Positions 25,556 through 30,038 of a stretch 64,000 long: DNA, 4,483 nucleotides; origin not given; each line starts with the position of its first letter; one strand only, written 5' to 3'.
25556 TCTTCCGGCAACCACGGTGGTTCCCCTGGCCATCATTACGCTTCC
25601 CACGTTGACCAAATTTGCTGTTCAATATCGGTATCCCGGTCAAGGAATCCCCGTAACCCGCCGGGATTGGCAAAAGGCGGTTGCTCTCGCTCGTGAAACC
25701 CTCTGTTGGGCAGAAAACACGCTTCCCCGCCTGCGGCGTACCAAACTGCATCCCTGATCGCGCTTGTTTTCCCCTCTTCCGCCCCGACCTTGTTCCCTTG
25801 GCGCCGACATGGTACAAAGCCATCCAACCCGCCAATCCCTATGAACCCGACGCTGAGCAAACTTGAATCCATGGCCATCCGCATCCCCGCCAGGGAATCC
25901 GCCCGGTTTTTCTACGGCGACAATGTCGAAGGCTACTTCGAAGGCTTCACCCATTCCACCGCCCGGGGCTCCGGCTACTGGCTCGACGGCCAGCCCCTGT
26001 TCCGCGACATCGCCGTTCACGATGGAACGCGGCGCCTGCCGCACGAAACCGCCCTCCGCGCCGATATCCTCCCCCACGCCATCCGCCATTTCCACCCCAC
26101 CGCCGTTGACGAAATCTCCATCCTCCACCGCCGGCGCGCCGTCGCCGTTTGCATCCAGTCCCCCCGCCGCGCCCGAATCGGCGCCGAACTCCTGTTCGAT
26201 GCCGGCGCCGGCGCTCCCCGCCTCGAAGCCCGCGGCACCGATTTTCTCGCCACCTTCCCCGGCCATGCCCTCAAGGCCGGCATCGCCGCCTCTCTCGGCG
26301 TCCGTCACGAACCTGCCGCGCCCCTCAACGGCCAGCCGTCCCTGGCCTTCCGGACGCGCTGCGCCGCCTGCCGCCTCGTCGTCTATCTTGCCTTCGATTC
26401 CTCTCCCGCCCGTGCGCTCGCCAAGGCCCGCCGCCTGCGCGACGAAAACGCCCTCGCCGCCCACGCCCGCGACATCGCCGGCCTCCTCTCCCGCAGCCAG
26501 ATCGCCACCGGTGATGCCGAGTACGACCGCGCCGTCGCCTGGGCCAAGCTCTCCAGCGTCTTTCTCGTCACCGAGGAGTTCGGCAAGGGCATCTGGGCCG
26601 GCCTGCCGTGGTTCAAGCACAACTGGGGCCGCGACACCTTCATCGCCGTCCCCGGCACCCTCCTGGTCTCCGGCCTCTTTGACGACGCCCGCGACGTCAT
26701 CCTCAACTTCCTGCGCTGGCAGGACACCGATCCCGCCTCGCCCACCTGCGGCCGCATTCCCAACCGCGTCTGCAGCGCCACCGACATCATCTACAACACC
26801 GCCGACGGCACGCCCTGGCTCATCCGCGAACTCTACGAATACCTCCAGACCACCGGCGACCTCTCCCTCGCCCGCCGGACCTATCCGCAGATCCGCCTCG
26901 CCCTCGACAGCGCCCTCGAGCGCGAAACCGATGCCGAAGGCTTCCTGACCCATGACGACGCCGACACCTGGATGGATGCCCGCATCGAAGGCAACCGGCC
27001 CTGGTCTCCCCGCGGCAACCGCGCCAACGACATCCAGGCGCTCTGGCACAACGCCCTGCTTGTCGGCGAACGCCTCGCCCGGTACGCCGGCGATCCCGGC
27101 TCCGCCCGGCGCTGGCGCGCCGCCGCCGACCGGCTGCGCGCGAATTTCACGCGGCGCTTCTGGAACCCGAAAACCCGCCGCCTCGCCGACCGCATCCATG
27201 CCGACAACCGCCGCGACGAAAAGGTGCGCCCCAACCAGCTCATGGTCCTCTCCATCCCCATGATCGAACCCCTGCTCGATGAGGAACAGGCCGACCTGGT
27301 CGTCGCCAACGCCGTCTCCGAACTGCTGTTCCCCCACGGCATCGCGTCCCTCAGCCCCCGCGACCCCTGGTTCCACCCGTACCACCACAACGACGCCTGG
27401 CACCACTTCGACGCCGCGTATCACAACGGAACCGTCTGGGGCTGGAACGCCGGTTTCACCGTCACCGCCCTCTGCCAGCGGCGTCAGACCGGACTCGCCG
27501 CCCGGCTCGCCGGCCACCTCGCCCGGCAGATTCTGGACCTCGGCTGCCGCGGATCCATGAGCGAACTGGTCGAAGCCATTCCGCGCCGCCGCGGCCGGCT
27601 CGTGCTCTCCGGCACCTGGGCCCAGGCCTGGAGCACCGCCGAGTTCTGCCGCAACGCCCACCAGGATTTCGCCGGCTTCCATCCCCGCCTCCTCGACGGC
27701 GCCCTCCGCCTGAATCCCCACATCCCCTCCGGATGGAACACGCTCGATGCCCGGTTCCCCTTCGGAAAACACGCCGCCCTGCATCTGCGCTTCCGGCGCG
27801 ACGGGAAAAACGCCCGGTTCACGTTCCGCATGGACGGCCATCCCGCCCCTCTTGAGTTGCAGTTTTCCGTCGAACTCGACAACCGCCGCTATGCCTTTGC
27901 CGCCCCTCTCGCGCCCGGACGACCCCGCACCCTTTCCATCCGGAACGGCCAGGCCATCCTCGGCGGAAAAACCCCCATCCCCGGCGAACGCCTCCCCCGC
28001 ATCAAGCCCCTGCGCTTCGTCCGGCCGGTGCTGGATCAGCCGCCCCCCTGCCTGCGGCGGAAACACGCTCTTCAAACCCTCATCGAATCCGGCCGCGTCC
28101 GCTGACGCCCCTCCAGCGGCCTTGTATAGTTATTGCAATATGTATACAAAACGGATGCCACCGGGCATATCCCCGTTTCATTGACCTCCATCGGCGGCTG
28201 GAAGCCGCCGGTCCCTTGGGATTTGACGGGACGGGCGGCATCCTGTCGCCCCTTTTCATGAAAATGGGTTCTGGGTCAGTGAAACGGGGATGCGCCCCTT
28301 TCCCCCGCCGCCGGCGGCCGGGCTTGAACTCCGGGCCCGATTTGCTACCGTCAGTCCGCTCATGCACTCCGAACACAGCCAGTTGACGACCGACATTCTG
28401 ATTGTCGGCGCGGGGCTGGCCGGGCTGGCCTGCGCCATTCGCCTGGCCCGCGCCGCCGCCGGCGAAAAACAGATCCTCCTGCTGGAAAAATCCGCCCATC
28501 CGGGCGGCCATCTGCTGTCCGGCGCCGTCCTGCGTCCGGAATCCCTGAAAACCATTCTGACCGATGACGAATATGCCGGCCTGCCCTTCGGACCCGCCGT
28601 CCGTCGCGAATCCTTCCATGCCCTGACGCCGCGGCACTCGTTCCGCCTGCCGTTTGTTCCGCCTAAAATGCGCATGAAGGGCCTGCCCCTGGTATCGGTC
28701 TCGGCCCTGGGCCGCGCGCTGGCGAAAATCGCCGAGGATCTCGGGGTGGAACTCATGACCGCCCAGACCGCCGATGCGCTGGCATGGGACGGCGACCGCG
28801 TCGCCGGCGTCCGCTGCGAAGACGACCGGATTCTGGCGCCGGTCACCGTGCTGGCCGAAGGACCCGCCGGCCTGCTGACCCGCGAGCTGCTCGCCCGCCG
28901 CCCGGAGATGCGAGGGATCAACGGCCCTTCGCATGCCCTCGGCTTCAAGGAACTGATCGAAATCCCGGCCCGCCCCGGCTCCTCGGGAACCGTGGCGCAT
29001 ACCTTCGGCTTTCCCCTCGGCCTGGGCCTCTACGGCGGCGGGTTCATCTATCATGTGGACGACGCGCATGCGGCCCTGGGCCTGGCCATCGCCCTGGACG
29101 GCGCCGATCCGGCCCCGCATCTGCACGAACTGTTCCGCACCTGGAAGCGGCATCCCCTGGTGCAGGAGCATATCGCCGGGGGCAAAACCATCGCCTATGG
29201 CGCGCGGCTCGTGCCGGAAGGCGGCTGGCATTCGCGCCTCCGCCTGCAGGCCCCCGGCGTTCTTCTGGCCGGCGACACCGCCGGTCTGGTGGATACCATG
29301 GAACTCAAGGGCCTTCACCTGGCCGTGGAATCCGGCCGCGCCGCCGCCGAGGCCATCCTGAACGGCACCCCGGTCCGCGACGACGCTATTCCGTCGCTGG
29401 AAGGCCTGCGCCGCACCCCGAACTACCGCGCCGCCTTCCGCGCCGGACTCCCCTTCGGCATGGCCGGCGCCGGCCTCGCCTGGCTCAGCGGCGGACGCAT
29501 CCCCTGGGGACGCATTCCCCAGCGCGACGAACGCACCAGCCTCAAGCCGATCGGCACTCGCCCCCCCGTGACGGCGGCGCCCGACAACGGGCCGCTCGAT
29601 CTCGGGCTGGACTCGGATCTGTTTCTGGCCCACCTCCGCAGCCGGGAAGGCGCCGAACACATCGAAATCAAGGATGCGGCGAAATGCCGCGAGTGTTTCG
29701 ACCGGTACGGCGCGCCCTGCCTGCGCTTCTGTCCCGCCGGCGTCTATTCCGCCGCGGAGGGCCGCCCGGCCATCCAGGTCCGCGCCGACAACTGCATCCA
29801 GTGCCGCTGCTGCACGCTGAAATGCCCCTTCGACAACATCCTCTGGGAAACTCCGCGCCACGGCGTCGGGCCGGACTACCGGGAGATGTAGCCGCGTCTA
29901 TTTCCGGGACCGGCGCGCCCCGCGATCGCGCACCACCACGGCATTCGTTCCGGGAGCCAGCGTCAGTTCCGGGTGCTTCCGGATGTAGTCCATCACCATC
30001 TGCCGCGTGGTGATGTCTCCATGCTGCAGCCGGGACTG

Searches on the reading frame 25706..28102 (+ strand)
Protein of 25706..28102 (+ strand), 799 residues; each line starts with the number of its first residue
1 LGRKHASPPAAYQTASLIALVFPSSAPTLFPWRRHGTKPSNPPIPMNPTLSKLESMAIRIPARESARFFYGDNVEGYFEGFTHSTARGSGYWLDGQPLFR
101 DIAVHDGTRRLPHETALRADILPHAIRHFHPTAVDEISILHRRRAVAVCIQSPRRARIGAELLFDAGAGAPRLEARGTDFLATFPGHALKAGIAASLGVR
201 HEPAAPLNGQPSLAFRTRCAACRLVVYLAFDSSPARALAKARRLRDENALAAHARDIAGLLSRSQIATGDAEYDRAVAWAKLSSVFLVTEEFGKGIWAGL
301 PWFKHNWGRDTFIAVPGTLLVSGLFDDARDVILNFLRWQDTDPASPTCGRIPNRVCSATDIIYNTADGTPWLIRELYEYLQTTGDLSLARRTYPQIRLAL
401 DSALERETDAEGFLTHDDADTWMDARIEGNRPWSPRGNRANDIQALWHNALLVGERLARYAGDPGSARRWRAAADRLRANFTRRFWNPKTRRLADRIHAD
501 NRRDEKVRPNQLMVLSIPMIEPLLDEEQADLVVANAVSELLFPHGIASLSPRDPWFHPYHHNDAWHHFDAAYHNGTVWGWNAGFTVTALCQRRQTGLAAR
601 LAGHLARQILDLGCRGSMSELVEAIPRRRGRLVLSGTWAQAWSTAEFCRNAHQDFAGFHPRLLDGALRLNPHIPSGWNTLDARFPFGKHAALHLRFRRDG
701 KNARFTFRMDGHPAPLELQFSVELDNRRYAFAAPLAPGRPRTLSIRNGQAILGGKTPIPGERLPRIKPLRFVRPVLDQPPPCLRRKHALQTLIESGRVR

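Call 62: search_protein_families(library=pfam, proteins=[window:25706-28102:+], max_evalue=0.0001)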
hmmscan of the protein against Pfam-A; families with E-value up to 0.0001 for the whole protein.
window:25706-28102:+ (799 aa): 3 families
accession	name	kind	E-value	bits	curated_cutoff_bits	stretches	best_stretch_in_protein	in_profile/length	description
PF06202.20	GDE_C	-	1.3e-71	242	21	1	289-648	9-366/367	Amylo-alpha-1,6-glucosidase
PF22422.2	MGH1-like_GH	-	7.8e-11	42.6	27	1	455-609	187-328/356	Mannosylglycerate hydrolase MGH1-like glycoside hydrolase domain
PF17389.8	Bac_rhamnosid6H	-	4.9e-08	33.1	24.5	1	339-524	76-237/339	Bacterial alpha-L-rhamnosidase 6 hairpin glycosidase domain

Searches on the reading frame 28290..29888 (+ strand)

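Call 62: search_protein_families(library=pfam, proteins=[window:28290-29888:+], max_evalue=0.0001)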
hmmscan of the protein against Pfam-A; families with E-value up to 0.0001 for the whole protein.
window:28290-29888:+ (533 aa): 8 families
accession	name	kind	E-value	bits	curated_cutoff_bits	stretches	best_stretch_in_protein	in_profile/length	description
PF21162.3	ETFQO_UQ-bd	-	4.6e-22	78.8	27.7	1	216-307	2-95/96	ETF-QO, ubiquinone-binding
PF05187.19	Fer4_ETF_QO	-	1.1e-16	61.3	24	1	454-530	22-103/104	Electron transfer flavoprotein-ubiquinone oxidoreductase, 4Fe-4S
PF01266.30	DAO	-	3.7e-11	43.6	27.9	1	35-73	1-36/353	FAD dependent oxidoreductase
PF13450.12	NAD_binding_8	-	4.5e-10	40.1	21.9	1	38-78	1-38/68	NAD(P)-binding Rossmann-like domain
PF12831.13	FAD_oxidored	-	2.3e-08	34.2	27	1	35-185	1-139/416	FAD dependent oxidoreductase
PF00890.30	FAD_binding_2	-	6.5e-08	32.6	20.4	1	35-75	1-38/414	FAD binding domain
PF01946.23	Thi4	-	1.9e-06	27.8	26.2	1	31-79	15-61/235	Thi4 family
PF07992.20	Pyr_redox_2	-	7.8e-06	25.9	26.1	0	35-82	2-48/291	Pyridine nucleotide-disulphide oxidoreductase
